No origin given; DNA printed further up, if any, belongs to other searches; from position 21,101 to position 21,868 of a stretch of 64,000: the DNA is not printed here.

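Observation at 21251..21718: BCCP paralogue without the biotinyl-lysine embedded in the acc/fab operon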

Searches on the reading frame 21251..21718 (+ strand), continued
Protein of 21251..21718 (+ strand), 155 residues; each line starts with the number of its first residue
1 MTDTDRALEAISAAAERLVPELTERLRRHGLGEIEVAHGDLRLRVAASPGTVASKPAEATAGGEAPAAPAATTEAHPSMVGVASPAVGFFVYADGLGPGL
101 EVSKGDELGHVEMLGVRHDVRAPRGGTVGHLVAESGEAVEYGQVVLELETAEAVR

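Call 26: find_homologous_proteins(query=A2, max_evalue=0.00001)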
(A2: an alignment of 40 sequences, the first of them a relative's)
Query A2 (40 sequences) (215 aa, profile of the alignment): 3132 proteins with E <= 0.00001 among 8000 candidates; the best 120 are listed.
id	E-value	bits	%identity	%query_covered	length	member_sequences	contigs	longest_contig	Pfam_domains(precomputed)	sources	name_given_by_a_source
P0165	1.6e-66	242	70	37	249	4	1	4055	PF00364.29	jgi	-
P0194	2.1e-64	235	49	93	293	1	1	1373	PF00364.29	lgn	-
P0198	3.9e-64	235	47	93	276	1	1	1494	-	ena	-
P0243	7.2e-64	234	42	86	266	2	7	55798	PF25917.1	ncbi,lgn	ncbi:MAG TPA: hypothetical protein VF763_11725 [Candidatus Limnocylindrales bacterium]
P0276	7.3e-64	234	50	90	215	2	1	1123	PF25917.1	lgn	-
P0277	1.0e-63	233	65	33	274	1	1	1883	-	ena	-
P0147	1.8e-63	232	100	100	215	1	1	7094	PF00364.29,PF25917.1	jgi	jgi:biotin carboxyl carrier protein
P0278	2.2e-63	232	46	89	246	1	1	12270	-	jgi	jgi:acetyl-CoA carboxylase biotin carboxyl carrier protein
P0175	2.8e-63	232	60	31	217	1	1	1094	-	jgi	jgi:biotin carboxyl carrier protein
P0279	3.0e-63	232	47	93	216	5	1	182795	PF00364.29,PF25917.1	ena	-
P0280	4.3e-63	231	49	94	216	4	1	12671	PF00364.29,PF25917.1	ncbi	-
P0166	4.3e-63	231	69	34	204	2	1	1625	-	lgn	-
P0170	5.3e-63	231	45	90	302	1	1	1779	PF25917.1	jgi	jgi:acetyl-CoA carboxylase biotin carboxyl carrier protein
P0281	6.4e-63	231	50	89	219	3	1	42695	PF00364.29,PF25917.1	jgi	jgi:biotin carboxyl carrier protein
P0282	7.2e-63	230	51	89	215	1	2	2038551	PF00364.29,PF25917.1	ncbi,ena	-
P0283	1.3e-62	230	49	89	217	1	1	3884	PF00364.29,PF25917.1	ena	-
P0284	1.7e-62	229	46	89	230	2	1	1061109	PF25917.1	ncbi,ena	-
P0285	1.8e-62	229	48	89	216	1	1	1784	PF00364.29,PF25917.1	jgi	jgi:biotin carboxyl carrier protein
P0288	3.5e-62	228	47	90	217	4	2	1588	PF00364.29,PF25917.1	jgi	jgi:biotin carboxyl carrier protein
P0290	3.8e-62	228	45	90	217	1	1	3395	PF00364.29,PF25917.1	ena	-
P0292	5.0e-62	228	46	90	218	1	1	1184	PF00364.29,PF25917.1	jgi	jgi:biotin carboxyl carrier protein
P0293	5.1e-62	228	45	89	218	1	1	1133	PF00364.29,PF25917.1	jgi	jgi:biotin carboxyl carrier protein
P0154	5.3e-62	228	76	45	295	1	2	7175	PF00364.29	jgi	jgi:biotin carboxyl carrier protein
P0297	9.1e-62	227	46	90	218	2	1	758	PF00364.29,PF25917.1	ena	-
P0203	1.1e-61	227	50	91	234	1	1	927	PF00364.29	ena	-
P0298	1.2e-61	226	45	93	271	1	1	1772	PF00364.29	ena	-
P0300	1.2e-61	226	46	89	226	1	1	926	PF00364.29,PF25917.1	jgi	jgi:biotin carboxyl carrier protein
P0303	1.4e-61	226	47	90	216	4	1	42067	PF00364.29,PF25917.1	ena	-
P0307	1.9e-61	226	45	89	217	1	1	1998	PF00364.29,PF25917.1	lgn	-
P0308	1.9e-61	226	46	95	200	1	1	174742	PF00364.29,PF25917.1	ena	-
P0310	2.5e-61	225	51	91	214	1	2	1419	PF00364.29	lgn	-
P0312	2.6e-61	225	47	93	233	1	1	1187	PF00364.29,PF25917.1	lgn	-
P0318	4.5e-61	225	49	89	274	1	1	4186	PF00364.29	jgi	jgi:biotin carboxyl carrier protein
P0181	6.8e-61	224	42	91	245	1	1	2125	PF00364.29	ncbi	-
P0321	1.1e-60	223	47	90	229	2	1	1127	PF00364.29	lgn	-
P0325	1.2e-60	223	42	89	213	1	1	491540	PF25917.1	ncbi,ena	-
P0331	1.7e-60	223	44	91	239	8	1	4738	PF00364.29,PF25917.1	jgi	-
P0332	1.8e-60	223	44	89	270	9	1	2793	PF00364.29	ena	-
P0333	1.9e-60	223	40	92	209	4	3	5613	PF00364.29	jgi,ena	jgi:biotin carboxyl carrier protein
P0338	2.1e-60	222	46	89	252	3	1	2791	PF00364.29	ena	-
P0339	2.2e-60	222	45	89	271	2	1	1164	PF00364.29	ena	-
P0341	2.6e-60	222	49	91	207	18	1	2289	PF00364.29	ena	-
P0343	2.8e-60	222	44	89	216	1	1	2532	PF00364.29,PF25917.1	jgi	jgi:biotin carboxyl carrier protein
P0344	3.1e-60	222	50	91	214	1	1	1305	PF00364.29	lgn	-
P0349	3.4e-60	222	54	34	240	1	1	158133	-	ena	-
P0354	3.9e-60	221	46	89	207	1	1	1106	PF00364.29,PF25919.1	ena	-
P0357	4.1e-60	221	42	91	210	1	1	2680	PF00364.29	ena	-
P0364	5.2e-60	221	50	91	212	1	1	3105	PF00364.29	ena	-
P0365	5.2e-60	221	45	89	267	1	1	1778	PF00364.29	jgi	jgi:biotin carboxyl carrier protein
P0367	5.8e-60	221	49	91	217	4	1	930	PF00364.29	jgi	jgi:biotin carboxyl carrier protein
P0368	5.9e-60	221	46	92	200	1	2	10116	PF00364.29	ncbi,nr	ncbi:MAG: hypothetical protein M3N29_01585 [Chloroflexota bacterium]|nr:hypothetical protein [Chloro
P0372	6.2e-60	221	49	91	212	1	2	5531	PF00364.29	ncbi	-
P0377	7.3e-60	221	42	94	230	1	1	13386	PF00364.29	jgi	jgi:biotin carboxyl carrier protein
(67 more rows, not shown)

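Call 27: predict_structure(alignment_id=A1)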
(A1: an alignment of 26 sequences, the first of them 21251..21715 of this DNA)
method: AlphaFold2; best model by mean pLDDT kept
length: 155 residues; sequences in the alignment: 26
mean_pLDDT: 58.3   pTM: 0.32
mean pLDDT of the five models: 58.3, 54.8, 54.2, 53.0, 46.5
residues with pLDDT >= 90: 28; 70-90: 31; 50-70: 23; < 50: 73
segments of 3 or more residues with pLDDT < 50: 48-95, 132-155
pLDDT, mean of each block of 10 residues (from residue 1): 90 92 90 86 70 32 30 30 35 51 74 64 65 37 40 37
secondary structure, 60 per line:
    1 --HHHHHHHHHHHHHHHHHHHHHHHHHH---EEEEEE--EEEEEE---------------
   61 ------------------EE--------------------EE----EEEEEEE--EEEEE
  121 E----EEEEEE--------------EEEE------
elements in order: H3-28 E32-37 E40-45 E107-113 E116-121 E126-131 E146-149

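Call 28: find_encoding_contigs(protein=P0282, flank=8000, max_places=2)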
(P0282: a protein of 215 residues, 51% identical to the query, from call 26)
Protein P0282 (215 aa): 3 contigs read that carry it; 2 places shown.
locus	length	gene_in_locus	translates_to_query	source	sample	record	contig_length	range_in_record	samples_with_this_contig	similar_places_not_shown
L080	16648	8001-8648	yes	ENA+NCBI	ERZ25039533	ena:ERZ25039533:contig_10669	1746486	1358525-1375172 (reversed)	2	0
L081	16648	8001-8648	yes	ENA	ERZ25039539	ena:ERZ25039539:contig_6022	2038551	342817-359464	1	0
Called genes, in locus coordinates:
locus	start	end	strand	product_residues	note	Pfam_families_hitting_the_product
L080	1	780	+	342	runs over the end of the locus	PF14257:DUF4349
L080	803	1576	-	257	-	PF01738:DLH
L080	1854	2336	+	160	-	-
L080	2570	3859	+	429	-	PF00696:AA_kinase, PF01842:ACT, PF22468:ACT_9, PF01842:ACT (weak), PF13840:ACT_7, PF22468:ACT_9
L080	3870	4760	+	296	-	PF03099:BPL_LplA_LipB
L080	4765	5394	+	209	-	PF04542:Sigma70_r2, PF08281:Sigma70_r4_2, PF04545:Sigma70_r4, PF13384:HTH_23 (faint)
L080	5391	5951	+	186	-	-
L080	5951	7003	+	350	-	PF17848:Zn_ribbon_ACC, PF01039:Carboxyl_trans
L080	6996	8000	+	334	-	PF01039:Carboxyl_trans, PF03255:ACCA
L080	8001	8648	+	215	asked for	PF00364:Biotin_lipoyl (faint), PF25917:BSH_RND (weak)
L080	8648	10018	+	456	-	PF00289:Biotin_carb_N, PF02222:ATP-grasp, PF02786:CPSase_L_D2, PF07478:Dala_Dala_lig_C, PF02785:Biotin_carb_C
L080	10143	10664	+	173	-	PF22817:ApeP-like, PF07977:FabA, PF22818:ApeI-like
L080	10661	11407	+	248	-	PF00149:Metallophos, PF12850:Metallophos_2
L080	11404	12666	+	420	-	PF00109:ketoacyl-synt, PF02801:Ketoacyl-synt_C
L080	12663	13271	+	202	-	PF00364:Biotin_lipoyl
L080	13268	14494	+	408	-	PF08545:ACP_syn_III, PF08541:ACP_syn_III_C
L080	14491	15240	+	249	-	PF00106:adh_short, PF08659:KR, PF13561:adh_short_C2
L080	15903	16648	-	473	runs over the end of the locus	PF01566:Nramp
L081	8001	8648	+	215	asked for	PF00364:Biotin_lipoyl (faint), PF25917:BSH_RND (weak)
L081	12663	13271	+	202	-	PF00364:Biotin_lipoyl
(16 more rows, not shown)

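Call 29: find_encoding_contigs(protein=P0284, flank=8000, max_places=2)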
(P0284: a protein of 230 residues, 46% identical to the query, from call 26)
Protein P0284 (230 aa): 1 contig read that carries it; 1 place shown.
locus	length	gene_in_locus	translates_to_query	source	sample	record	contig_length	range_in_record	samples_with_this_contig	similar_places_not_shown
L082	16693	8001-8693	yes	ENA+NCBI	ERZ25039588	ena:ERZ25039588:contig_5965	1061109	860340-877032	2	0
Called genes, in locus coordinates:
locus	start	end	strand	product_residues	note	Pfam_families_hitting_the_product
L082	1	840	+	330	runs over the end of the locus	PF14257:DUF4349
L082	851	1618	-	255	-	PF01738:DLH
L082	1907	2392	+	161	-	-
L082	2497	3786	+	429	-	PF00696:AA_kinase, PF01842:ACT, PF22468:ACT_9, PF01842:ACT (weak), PF13840:ACT_7, PF22468:ACT_9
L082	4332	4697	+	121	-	-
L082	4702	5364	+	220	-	PF04542:Sigma70_r2, PF04545:Sigma70_r4, PF08281:Sigma70_r4_2, PF22233:PhyR_sigma-like (weak)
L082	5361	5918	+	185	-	-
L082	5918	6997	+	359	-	PF17848:Zn_ribbon_ACC, PF01039:Carboxyl_trans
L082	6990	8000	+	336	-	PF01039:Carboxyl_trans, PF03255:ACCA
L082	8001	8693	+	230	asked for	PF25917:BSH_RND (faint)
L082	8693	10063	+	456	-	PF00289:Biotin_carb_N, PF02222:ATP-grasp (weak), PF02786:CPSase_L_D2, PF07478:Dala_Dala_lig_C (weak), PF02785:Biotin_carb_C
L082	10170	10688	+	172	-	PF22817:ApeP-like, PF07977:FabA, PF22818:ApeI-like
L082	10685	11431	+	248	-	PF00149:Metallophos, PF12850:Metallophos_2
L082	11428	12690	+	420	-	PF00109:ketoacyl-synt, PF02801:Ketoacyl-synt_C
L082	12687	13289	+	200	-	-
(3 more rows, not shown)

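Call 40: search_solved_structures(query=A3, max_evalue=0.01, show_alignments=3)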
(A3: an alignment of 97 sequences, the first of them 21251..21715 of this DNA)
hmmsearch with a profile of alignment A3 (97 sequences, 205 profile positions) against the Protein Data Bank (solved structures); distinct sequences matched with E-value up to 0.01: 31.
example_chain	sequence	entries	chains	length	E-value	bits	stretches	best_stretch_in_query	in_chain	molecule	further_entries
4hr7_B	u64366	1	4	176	1.2e-16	64.5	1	36-191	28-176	Biotin carboxyl carrier protein of acetyl-CoA carboxylase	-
2d5d_A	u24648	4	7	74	1.1e-10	45.1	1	159-190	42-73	methylmalonyl-CoA decarboxylase gamma chain | 149aa long hypothetical methylmalonyl-CoA decarboxylase gamma chain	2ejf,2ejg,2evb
5gu8_A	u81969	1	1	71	1.1e-10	45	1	159-190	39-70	149aa long hypothetical methylmalonyl-CoA decarboxylase gamma chain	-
1a6x_A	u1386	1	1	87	2.9e-10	43.7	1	115-191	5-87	APO-BIOTIN CARBOXYL CARRIER PROTEIN OF ACETYL-COA CARBOXYLASE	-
3bdo_A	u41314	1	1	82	6.2e-10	42.6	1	121-191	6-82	PROTEIN (ACETYL-COA CARBOXYLASE)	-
1bdo_A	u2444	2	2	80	7.9e-10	42.3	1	122-191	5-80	ACETYL-COA CARBOXYLASE | PROTEIN (ACETYL-COA CARBOXYLASE)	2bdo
8uxz_B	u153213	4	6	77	1e-09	41.9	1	123-191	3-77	Biotin carboxyl carrier protein of acetyl-CoA carboxylase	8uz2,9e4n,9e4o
5gu9_A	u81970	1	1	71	2e-09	40.9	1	159-190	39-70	149aa long hypothetical methylmalonyl-CoA decarboxylase gamma chain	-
1dcz_A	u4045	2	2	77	2.6e-09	40.6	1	161-197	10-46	TRANSCARBOXYLASE 1.3S SUBUNIT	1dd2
5gua_A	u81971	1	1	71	2.6e-09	40.6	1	159-190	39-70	149aa long hypothetical methylmalonyl-CoA decarboxylase gamma chain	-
1o78_A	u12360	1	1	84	3.6e-09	40.1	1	161-197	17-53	BIOTIN CARBOXYL CARRIER PROTEIN OF METHYLMALONYL-COA CARBOXYL-TRANSFERASE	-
8usb_c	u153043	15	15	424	8.7e-08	35.6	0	161-197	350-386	26S proteasome non-ATPase regulatory subunit 14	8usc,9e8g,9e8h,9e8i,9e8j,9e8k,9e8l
10bu_A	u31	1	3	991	2.6e-06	30.8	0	161-197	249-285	BAP inserted Hexon protein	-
8hz4_E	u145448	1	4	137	2.9e-05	27.4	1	104-190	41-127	Biotin carboxylase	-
3u9s_A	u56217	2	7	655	5.9e-05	26.4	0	163-195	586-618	Methylcrotonyl-CoA carboxylase, alpha-subunit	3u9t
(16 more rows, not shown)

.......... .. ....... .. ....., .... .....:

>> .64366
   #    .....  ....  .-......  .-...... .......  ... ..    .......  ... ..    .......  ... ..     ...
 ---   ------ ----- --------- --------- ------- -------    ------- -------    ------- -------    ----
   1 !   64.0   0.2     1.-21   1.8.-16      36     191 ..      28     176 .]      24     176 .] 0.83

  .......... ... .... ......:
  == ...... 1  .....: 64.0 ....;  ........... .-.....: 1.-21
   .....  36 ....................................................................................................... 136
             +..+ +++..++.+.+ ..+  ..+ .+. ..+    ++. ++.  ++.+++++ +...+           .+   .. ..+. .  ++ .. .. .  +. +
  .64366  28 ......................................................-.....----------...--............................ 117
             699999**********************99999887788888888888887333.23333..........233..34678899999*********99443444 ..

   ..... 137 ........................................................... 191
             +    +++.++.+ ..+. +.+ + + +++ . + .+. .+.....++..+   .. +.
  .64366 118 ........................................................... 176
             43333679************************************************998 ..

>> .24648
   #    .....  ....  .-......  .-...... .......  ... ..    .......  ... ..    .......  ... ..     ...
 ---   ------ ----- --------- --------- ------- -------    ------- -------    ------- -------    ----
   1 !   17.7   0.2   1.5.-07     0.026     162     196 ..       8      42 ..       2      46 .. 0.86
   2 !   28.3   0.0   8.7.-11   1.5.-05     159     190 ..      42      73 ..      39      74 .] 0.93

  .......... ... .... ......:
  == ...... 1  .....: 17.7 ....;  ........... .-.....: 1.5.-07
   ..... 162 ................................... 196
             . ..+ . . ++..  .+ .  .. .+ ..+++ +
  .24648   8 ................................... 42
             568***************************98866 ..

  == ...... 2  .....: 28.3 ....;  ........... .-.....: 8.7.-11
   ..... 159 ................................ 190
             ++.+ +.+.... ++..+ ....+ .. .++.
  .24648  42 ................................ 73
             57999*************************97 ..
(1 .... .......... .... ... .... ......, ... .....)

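Call 45: predict_structure(alignment_id=A3)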
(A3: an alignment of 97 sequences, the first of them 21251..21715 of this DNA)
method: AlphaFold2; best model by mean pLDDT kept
length: 155 residues; sequences in the alignment: 97
mean_pLDDT: 80.7   pTM: 0.50
mean pLDDT of the five models: 80.7, 80.4, 79.2, 78.7, 78.6
residues with pLDDT >= 90: 76; 70-90: 43; 50-70: 8; < 50: 28
segments of 3 or more residues with pLDDT < 50: 50-75
pLDDT, mean of each block of 10 residues (from residue 1): 80 88 88 85 74 33 38 61 98 96 97 97 96 97 96 57
secondary structure, 60 per line:
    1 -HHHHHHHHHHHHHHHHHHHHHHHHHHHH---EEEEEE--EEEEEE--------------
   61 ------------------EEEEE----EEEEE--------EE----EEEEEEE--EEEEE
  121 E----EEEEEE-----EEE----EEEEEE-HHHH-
elements in order: H2-29 E33-38 E41-46 E79-83 E88-92 E107-113 E116-121 E126-131 E137-139 E144-149 H151-154
